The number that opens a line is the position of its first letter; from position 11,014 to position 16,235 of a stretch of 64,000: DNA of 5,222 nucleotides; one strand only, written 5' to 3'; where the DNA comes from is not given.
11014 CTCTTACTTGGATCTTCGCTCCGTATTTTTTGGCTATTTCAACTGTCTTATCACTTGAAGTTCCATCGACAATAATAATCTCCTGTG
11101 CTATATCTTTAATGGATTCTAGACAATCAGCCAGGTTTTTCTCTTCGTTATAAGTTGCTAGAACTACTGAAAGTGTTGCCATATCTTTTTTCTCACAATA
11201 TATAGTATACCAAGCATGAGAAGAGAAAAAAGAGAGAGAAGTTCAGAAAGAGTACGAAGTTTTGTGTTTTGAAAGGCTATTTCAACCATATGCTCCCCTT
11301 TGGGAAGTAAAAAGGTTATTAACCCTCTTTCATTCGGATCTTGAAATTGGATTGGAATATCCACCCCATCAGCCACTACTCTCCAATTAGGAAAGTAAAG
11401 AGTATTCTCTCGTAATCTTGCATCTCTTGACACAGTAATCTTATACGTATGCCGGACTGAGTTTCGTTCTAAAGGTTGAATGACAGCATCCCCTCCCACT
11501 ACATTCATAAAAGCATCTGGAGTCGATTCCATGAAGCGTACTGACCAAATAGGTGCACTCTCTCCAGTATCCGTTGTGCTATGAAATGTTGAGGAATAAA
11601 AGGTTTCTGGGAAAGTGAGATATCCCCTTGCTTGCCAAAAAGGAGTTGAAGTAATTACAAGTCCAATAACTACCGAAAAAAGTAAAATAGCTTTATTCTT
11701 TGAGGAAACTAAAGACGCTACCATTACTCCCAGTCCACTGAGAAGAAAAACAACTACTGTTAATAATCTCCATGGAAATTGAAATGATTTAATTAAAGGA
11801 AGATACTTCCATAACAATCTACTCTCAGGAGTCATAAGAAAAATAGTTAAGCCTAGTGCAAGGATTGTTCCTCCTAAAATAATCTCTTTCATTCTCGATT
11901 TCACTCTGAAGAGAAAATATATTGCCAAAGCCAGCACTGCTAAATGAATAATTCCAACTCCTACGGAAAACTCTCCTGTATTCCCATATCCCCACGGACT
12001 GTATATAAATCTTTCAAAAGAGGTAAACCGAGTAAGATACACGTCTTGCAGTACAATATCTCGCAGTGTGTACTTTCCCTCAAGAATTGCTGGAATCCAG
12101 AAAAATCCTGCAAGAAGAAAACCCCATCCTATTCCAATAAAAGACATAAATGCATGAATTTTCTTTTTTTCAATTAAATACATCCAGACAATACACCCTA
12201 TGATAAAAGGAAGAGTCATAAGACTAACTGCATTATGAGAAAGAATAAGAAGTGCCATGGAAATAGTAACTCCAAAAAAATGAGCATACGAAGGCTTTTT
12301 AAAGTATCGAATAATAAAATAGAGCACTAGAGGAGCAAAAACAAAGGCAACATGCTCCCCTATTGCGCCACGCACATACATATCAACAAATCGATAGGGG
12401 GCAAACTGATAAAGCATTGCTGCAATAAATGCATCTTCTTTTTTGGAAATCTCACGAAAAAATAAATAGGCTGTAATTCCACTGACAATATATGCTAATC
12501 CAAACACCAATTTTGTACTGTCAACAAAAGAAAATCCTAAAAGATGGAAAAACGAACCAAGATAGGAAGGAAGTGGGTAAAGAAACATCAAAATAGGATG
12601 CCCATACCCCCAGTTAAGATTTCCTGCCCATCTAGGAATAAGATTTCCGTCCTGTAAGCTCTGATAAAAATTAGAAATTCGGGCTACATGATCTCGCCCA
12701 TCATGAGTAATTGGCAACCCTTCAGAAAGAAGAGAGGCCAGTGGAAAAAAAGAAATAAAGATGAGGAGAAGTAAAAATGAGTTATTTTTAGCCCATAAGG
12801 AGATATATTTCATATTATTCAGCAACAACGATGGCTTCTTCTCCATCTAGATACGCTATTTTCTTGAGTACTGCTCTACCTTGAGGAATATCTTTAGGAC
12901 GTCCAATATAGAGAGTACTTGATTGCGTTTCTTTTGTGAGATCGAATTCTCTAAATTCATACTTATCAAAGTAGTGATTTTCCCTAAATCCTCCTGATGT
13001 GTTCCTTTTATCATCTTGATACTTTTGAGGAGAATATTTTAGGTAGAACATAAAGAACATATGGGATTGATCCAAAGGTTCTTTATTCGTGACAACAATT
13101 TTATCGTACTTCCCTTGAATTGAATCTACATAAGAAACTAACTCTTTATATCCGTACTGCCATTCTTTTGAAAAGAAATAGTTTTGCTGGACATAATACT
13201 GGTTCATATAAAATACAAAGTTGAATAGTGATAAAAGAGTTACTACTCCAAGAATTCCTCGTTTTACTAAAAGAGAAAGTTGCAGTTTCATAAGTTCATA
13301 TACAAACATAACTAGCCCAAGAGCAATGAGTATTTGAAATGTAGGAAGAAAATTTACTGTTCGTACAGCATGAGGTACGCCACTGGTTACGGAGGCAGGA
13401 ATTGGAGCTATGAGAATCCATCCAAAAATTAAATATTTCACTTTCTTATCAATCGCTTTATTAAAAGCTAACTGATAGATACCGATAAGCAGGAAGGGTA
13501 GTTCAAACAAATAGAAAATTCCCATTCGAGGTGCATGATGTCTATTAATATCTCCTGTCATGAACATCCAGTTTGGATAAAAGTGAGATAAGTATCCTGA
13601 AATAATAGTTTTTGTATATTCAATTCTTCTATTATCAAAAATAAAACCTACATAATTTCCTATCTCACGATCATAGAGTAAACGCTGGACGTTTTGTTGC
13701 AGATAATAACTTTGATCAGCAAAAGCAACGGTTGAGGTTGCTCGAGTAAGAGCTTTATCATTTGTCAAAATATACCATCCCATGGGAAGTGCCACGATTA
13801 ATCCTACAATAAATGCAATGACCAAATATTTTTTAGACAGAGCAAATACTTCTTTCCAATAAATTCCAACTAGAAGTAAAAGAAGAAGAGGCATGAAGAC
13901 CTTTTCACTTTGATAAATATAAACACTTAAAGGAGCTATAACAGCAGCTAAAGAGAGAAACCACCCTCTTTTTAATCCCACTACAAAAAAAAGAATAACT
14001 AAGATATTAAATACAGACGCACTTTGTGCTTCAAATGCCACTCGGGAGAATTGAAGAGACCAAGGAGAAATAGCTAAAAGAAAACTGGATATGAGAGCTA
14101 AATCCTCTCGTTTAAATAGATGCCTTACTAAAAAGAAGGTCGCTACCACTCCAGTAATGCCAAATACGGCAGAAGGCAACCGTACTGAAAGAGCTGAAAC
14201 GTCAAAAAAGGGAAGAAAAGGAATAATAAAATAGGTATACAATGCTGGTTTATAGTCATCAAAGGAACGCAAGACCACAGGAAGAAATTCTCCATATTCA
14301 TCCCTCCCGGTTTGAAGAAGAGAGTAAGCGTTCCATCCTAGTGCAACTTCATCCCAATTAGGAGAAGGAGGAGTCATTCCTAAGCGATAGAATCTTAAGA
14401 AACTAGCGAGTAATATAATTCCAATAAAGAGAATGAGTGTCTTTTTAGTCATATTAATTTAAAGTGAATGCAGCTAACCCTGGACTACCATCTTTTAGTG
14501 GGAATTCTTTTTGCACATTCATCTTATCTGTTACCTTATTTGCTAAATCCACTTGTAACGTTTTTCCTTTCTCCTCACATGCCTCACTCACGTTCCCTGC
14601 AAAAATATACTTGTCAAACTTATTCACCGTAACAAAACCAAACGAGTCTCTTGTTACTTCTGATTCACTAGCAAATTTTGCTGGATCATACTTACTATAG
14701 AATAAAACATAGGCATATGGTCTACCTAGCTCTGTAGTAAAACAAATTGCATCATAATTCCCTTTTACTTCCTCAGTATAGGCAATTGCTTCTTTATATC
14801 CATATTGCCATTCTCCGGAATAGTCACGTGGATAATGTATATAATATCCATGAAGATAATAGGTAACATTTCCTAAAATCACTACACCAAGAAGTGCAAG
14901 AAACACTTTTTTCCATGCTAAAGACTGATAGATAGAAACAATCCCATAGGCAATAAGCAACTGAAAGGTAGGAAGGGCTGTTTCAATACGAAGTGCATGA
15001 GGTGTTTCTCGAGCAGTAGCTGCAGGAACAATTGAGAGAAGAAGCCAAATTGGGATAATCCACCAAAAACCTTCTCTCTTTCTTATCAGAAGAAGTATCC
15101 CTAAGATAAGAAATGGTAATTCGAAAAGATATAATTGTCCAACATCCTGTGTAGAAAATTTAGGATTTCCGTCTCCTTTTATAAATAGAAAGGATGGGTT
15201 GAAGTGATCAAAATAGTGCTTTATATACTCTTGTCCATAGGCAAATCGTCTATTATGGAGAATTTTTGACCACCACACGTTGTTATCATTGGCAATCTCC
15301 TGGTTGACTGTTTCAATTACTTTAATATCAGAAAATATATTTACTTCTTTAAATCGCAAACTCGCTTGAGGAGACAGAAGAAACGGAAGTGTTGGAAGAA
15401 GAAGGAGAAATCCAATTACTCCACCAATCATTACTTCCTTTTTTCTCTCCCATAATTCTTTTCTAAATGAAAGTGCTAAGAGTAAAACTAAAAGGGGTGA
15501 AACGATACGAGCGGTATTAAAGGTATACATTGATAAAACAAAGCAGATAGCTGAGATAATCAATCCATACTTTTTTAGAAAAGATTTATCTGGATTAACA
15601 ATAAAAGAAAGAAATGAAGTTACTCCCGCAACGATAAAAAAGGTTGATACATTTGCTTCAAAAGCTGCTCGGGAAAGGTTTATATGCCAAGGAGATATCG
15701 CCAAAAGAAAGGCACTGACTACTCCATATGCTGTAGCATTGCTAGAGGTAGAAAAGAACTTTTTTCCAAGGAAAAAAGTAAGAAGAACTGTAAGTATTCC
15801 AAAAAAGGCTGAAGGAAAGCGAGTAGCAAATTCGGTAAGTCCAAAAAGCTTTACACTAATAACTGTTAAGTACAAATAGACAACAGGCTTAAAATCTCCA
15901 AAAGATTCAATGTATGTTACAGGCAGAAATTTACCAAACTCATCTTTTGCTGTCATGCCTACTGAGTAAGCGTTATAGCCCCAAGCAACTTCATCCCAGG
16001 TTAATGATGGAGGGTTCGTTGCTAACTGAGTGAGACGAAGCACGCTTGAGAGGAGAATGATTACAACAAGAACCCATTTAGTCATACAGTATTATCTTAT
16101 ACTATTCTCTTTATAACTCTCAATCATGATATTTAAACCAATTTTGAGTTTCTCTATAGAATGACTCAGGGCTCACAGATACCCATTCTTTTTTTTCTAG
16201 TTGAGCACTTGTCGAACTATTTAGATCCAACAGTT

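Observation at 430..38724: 38 kb uninterrupted minus-strand glycosylation supercluster with about 12 GT-C membrane transferases and 9 GT2 lipid-sugar synthases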

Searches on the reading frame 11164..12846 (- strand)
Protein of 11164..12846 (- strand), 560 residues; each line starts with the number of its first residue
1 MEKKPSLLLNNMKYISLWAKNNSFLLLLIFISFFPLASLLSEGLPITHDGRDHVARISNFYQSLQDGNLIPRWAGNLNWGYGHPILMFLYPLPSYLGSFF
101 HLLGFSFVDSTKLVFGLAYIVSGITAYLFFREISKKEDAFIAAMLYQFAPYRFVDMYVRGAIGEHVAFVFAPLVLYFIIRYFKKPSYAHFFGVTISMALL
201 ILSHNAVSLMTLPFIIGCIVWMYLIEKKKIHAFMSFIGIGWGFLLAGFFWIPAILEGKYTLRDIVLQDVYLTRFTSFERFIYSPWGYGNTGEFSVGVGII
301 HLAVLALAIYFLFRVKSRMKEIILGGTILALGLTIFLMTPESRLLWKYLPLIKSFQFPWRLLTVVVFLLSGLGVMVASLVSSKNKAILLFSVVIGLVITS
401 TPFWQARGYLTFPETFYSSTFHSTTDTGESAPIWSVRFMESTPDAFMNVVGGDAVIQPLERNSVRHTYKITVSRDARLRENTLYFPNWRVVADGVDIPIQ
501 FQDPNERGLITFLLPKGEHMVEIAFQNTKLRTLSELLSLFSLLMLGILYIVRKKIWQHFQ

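Call 4: search_protein_families(library=pfam, proteins=[window:11164-12846:-], max_evalue=0.01)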
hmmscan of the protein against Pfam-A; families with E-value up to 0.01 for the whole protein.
window:11164-12846:- (560 aa): 2 families
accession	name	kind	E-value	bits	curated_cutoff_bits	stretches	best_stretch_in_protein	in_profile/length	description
PF10131.15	PTPS_related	-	1.8e-18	66.8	26.4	1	90-417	4-320/621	6-pyruvoyl-tetrahydropterin synthase related domain; membrane protein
PF13231.12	PMT_2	-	2.1e-06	28.4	26.1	1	91-237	4-149/160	Dolichyl-phosphate-mannose-protein mannosyltransferase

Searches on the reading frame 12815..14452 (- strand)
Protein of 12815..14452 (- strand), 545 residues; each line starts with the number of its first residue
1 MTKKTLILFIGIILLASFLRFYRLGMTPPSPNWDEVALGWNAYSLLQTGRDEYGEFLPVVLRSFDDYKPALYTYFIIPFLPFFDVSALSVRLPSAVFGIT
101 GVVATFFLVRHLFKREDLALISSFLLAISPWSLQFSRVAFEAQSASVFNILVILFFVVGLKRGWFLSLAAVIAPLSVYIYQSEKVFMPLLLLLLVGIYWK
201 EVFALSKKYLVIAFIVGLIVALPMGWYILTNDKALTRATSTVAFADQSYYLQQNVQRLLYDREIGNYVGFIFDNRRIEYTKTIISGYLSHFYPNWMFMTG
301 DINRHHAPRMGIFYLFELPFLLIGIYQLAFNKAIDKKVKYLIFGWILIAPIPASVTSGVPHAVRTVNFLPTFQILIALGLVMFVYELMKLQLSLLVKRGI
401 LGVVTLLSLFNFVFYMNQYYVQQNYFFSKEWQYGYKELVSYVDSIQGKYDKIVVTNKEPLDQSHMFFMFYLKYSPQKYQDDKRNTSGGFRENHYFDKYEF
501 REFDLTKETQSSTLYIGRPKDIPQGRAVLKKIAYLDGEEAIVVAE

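Call 4: search_protein_families(library=pfam, proteins=[window:12815-14452:-], max_evalue=0.01)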
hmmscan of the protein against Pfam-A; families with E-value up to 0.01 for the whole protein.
window:12815-14452:- (545 aa): 2 families
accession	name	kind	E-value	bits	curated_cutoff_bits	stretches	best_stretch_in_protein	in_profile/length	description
PF13231.12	PMT_2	-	3.1e-08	34.4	26.1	1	68-226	2-159/160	Dolichyl-phosphate-mannose-protein mannosyltransferase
PF02366.24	PMT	-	8.5e-06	25.9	22.7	1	13-230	4-236/245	Dolichyl-phosphate-mannose-protein mannosyltransferase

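Call 13: find_encoding_contigs(protein=window:12815-14452:-, flank=10000, max_places=5)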
Protein window:12815-14452:- (545 aa): 2 contigs read that carry it; 1 place shown.
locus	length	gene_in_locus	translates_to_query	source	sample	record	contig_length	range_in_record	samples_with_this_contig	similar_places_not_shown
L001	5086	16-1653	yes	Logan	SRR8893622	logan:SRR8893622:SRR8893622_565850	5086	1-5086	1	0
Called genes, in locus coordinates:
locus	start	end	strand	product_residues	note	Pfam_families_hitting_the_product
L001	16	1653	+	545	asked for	PF02366:PMT (weak), PF13231:PMT_2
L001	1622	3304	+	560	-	PF10131:PTPS_related, PF13231:PMT_2 (weak)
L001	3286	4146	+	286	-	PF00535:Glycos_transf_2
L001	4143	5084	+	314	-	?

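Call 74: search_solved_structures(query=window:12815-14452:-, max_evalue=1)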
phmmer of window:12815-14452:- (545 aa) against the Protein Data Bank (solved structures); distinct sequences matched with E-value up to 1: 1.
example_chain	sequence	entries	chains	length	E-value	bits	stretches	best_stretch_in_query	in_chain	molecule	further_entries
3r12_A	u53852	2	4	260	0.53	12.4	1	426-455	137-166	Deoxyribose-phosphate aldolase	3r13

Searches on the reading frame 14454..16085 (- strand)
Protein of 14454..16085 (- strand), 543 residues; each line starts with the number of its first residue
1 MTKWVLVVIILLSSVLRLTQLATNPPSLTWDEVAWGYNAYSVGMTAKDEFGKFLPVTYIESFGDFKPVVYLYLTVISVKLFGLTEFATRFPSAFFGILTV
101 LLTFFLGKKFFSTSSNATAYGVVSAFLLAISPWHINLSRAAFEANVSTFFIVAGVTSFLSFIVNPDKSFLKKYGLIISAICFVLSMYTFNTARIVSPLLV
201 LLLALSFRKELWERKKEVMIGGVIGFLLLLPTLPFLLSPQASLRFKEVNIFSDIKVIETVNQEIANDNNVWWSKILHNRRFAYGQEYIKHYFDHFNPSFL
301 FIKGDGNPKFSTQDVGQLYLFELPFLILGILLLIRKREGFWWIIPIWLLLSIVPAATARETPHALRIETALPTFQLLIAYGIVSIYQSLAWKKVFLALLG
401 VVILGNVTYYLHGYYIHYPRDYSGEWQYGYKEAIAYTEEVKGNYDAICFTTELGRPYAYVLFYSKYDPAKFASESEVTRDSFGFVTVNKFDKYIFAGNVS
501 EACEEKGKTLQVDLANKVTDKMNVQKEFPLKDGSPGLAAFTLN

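Call 4: search_protein_families(library=pfam, proteins=[window:14454-16085:-], max_evalue=0.01)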
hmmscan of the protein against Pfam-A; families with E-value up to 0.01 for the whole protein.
window:14454-16085:- (543 aa): 2 families
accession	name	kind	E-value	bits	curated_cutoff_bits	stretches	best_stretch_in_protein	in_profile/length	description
PF13231.12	PMT_2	-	2.4e-09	38.1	26.1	1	66-233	2-158/160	Dolichyl-phosphate-mannose-protein mannosyltransferase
PF02366.24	PMT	-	7.5e-08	32.7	22.7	1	8-187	2-180/245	Dolichyl-phosphate-mannose-protein mannosyltransferase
